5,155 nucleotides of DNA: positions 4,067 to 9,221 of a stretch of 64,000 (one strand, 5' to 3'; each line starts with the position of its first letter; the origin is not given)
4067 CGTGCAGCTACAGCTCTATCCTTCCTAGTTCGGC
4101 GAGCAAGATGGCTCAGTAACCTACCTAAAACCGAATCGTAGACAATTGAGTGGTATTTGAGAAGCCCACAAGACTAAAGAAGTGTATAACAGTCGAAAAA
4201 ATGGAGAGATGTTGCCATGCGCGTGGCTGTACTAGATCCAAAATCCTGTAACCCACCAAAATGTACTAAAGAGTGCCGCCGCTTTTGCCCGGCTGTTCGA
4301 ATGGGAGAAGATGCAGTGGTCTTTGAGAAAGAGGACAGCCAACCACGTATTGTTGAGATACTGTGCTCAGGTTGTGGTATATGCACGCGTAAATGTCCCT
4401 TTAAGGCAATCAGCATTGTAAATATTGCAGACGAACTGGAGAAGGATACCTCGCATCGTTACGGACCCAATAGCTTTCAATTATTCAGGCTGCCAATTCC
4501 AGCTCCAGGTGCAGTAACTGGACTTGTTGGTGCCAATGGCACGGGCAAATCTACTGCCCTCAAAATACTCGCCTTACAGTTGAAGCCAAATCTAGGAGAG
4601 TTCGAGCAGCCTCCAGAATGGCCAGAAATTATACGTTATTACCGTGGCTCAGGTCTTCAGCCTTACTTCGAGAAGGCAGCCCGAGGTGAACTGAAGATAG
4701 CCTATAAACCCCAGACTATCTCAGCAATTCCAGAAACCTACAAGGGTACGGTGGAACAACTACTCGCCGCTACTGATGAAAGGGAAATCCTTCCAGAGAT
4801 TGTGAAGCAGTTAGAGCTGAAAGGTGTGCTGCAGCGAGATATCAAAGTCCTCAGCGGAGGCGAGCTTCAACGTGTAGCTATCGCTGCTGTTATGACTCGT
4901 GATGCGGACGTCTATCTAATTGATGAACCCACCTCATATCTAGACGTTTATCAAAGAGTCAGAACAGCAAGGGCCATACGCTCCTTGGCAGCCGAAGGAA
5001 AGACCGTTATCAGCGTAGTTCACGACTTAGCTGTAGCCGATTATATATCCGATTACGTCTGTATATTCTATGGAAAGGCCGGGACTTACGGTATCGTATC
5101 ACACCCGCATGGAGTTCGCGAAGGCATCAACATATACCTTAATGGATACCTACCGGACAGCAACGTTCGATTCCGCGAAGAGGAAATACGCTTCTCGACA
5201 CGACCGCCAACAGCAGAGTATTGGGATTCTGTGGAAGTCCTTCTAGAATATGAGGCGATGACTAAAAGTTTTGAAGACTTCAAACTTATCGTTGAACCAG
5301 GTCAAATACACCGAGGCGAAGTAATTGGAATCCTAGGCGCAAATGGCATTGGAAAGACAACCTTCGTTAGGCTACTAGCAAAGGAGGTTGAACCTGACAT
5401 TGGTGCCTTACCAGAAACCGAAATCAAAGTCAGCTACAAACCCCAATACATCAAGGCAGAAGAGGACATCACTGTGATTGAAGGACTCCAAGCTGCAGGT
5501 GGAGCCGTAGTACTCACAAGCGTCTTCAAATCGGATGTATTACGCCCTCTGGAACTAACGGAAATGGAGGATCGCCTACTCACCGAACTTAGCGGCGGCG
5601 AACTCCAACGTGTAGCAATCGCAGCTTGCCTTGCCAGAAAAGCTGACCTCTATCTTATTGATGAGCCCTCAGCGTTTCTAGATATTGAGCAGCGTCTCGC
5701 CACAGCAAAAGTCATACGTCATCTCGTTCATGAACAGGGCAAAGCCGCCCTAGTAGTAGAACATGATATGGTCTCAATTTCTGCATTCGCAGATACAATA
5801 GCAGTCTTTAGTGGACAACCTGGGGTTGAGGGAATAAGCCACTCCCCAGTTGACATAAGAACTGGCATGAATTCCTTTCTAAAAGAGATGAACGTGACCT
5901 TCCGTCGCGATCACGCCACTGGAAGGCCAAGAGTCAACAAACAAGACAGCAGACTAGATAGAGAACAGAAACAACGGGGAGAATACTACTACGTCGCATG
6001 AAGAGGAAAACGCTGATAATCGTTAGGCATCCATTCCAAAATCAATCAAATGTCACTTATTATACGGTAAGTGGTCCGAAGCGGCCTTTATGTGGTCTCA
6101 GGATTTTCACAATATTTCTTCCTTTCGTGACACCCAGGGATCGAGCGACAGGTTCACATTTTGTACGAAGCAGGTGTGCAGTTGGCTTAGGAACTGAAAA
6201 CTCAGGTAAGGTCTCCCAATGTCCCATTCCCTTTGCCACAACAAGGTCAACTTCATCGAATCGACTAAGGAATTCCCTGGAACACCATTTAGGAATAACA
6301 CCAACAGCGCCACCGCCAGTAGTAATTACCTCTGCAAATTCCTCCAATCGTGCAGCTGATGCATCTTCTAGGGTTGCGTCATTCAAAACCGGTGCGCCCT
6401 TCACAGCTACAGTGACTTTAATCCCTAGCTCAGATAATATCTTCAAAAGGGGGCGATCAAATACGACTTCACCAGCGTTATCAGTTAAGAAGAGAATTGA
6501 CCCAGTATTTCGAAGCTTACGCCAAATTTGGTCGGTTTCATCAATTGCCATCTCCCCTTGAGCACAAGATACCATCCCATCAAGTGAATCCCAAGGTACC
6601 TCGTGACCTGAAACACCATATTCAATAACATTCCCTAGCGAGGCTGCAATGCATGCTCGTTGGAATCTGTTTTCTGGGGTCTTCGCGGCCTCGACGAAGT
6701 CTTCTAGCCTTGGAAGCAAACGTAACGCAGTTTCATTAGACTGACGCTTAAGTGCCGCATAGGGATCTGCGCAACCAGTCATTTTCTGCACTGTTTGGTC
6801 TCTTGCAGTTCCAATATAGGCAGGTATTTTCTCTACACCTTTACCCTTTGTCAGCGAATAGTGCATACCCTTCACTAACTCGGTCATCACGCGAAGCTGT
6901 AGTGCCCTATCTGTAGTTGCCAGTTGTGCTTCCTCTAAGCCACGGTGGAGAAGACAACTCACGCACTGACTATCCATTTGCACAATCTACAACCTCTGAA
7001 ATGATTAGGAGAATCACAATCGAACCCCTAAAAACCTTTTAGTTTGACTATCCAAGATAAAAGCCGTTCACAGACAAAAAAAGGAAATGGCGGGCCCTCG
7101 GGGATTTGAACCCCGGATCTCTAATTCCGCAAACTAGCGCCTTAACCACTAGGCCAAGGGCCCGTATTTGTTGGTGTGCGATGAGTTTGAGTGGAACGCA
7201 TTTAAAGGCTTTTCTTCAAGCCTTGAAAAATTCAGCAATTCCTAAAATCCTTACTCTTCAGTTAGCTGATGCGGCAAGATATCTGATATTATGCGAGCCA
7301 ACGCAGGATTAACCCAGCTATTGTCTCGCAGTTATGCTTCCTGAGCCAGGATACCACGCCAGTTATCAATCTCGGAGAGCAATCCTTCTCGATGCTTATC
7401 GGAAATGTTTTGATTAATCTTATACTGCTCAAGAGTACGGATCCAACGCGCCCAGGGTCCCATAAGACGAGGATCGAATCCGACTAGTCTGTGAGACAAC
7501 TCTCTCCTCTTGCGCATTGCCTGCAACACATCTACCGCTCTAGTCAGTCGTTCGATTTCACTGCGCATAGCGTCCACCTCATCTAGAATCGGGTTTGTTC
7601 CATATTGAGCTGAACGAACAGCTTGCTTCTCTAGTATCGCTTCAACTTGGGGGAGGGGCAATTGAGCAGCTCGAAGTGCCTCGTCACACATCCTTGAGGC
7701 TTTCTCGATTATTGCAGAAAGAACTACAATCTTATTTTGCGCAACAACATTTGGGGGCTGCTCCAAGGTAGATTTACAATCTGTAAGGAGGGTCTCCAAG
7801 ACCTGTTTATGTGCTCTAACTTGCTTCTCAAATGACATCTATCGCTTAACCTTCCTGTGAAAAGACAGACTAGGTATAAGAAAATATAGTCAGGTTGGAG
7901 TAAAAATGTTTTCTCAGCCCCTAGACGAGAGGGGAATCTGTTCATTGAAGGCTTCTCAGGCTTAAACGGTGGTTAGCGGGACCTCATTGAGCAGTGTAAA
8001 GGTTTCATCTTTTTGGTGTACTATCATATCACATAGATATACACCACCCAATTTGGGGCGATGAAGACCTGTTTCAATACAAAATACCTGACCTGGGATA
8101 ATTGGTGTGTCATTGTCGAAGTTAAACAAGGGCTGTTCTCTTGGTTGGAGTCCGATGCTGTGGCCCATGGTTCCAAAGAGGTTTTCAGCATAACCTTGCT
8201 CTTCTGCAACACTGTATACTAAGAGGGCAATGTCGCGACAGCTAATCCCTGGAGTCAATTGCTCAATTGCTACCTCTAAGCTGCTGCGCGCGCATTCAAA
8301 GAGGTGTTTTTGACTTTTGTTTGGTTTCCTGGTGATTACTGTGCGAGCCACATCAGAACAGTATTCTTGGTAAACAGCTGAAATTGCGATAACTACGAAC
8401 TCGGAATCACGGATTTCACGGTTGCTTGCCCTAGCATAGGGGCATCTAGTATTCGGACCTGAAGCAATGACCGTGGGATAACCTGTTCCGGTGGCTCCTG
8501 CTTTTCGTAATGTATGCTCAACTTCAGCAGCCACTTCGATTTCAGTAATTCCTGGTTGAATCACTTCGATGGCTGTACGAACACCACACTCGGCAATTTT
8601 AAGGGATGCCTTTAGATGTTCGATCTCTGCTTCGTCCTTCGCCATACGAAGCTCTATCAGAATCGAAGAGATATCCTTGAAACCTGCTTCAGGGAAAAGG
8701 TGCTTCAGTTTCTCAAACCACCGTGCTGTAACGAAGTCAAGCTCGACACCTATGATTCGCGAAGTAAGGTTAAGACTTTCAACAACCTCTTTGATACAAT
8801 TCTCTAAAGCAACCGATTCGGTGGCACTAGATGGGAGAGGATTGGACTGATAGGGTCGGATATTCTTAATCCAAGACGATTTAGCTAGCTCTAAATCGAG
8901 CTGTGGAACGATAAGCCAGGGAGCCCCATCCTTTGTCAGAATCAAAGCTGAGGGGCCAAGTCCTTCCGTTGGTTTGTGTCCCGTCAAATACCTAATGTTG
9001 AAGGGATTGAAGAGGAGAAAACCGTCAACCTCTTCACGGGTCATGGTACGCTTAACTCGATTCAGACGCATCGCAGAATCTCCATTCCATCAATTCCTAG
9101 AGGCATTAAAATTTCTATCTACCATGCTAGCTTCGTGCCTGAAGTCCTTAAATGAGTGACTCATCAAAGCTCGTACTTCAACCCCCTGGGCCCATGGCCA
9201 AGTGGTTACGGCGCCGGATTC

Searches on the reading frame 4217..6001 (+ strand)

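Call 24: search_protein_families(library=pfam, proteins=[window:4217-6001:+], max_evalue=0.001)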
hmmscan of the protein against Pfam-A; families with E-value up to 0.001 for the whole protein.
window:4217-6001:+ (594 aa): 16 families
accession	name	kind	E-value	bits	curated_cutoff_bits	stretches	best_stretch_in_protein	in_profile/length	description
PF00005.33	ABC_tran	-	3.9e-41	141.3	25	2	363-485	7-136/137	ABC transporter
PF13304.12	AAA_21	-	3e-13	51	27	0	100-120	1-21/304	AAA domain, putative AbiEii toxin, Type IV TA system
PF02463.25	SMC_N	-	1.8e-12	47.6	40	1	95-266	21-195/220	RecF/RecN/SMC N terminal domain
PF04068.21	Fer4_RLI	-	1.3e-10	41.3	23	1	1-31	1-34/35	Possible Fer4-like domain in RNase L inhibitor, RLI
PF13191.12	AAA_16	-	1.1e-05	26.5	32.6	0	359-417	16-75/167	AAA ATPase domain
PF13401.12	AAA_22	-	1.1e-05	26.2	27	0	103-237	10-92/130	AAA domain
PF25160.1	LdpA_Fe-S-bd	-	6.6e-05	23.1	27.6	1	13-68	2-46/49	LdpA Fe-S cluster-binding domain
PF13521.12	AAA_28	-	7.4e-05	23.5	27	0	370-390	2-22/164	AAA domain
PF25199.1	nSTAND_NTPase5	-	0.00015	22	34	0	99-122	42-65/145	Novel STAND NTPase 5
PF13175.12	AAA_15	-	0.00015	21.9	32.1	0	100-124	25-49/374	AAA ATPase domain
PF00004.35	AAA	-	0.00016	22.6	21.2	0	372-393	3-24/131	ATPase family associated with various cellular activities (AAA)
PF00910.28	RNA_helicase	-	0.00017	22.4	21.5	0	372-397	3-28/105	RNA helicase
PF00037.32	Fer4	-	0.00018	21.6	21.1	1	45-66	3-24/24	4Fe-4S binding domain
PF13481.12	AAA_25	-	0.00025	21.2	27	0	353-491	20-159/195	AAA domain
PF13555.12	AAA_29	-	0.00039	20.6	27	0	92-115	17-39/61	P-loop containing region of AAA domain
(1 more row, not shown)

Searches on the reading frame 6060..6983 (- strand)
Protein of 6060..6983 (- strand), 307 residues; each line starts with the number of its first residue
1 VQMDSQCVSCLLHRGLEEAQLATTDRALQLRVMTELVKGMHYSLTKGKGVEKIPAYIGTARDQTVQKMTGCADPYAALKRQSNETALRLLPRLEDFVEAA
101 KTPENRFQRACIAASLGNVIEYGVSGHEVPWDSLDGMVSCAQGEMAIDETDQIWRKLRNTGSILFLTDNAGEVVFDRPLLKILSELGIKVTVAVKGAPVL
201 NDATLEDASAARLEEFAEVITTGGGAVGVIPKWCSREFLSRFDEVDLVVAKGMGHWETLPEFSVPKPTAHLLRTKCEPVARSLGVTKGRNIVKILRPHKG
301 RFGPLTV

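Call 24: search_protein_families(library=pfam, proteins=[window:6060-6983:-], max_evalue=0.001)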
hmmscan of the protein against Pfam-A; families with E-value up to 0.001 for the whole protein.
window:6060-6983:- (307 aa): 1 family
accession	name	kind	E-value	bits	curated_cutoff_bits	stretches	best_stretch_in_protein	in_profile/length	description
PF01937.24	ARMT1-like_dom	-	1.2e-57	195.9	25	1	4-290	2-310/311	Damage-control phosphatase ARMT1-like domain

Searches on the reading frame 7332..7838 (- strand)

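Call 24: search_protein_families(library=pfam, proteins=[window:7332-7838:-], max_evalue=0.001)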
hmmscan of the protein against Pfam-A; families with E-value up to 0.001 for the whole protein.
window:7332-7838:- (168 aa): 1 family
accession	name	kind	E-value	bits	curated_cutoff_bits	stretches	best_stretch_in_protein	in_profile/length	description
PF07030.17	Phage_Mu_Gp36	-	0.0002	22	24.7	1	36-108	29-98/124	Bacteriophage Mu, Gp36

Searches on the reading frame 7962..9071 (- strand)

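Call 24: search_protein_families(library=pfam, proteins=[window:7962-9071:-], max_evalue=0.001)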
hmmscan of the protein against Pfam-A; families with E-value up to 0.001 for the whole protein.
window:7962-9071:- (369 aa): 2 families
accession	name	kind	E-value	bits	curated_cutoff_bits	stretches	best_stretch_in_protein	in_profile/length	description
PF00557.29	Peptidase_M24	-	1.9e-46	158.9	23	1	151-351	1-205/208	Metallopeptidase family M24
PF01321.24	Creatinase_N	-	6.4e-21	75.7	22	1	2-143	1-127/128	Creatinase/Prolidase N-terminal domain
